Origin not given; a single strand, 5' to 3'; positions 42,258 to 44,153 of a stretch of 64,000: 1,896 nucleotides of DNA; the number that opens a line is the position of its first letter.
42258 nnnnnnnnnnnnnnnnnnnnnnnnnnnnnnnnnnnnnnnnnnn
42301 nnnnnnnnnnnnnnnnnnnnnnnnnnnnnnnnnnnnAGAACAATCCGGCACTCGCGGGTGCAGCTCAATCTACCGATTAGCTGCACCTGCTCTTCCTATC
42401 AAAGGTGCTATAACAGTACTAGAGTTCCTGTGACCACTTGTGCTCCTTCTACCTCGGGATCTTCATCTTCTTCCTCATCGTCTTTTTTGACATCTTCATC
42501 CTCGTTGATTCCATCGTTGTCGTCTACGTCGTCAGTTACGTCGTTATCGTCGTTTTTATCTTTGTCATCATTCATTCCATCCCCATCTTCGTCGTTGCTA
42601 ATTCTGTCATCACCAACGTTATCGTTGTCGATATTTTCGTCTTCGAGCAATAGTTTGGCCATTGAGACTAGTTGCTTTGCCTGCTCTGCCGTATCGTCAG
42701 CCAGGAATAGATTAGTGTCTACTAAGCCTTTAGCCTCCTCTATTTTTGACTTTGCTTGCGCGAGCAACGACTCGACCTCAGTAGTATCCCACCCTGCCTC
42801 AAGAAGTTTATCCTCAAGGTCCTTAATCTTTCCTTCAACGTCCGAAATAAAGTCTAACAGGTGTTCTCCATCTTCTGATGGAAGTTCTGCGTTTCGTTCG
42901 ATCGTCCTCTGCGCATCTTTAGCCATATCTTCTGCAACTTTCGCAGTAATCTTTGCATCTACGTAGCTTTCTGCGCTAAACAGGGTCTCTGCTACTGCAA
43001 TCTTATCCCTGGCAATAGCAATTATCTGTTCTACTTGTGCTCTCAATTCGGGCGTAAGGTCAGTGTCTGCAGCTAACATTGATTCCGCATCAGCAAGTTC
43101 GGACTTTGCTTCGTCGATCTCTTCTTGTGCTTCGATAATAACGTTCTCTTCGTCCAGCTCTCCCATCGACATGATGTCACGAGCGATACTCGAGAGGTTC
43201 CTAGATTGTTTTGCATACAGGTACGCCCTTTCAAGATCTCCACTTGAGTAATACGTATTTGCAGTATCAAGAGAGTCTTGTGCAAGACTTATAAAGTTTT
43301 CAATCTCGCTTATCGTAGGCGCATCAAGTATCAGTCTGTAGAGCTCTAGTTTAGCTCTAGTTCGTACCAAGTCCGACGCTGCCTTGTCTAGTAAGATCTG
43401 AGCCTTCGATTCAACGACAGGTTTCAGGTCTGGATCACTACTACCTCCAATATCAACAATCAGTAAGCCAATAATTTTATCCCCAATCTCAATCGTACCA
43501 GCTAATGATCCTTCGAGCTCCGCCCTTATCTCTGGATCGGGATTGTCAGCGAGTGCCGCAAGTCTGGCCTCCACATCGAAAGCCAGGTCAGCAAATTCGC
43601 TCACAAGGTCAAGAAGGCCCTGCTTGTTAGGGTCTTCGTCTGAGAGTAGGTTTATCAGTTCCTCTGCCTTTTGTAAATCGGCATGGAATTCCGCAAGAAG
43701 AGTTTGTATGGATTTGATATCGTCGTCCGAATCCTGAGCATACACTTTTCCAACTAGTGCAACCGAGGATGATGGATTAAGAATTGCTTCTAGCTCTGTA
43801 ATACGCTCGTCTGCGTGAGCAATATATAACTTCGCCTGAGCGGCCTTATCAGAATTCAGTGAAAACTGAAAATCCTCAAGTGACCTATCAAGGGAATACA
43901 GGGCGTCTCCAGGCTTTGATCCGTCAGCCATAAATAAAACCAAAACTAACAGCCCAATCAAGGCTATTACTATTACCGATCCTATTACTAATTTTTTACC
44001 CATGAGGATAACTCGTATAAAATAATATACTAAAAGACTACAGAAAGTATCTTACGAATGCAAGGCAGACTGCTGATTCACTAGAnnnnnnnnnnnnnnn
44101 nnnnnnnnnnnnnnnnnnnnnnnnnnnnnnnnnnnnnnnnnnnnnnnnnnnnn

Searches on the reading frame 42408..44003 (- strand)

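Call 62: search_protein_families(library=pfam, proteins=[window:42408-44003:-], max_evalue=0.001)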
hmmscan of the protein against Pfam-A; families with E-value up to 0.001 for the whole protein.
window:42408-44003:- (531 aa): 1 family
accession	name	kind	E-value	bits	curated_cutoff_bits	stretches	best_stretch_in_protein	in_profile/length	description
PF18915.5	DUF5667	-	3e-08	34.4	27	1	29-103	2-74/99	Domain of unknown function (DUF5667)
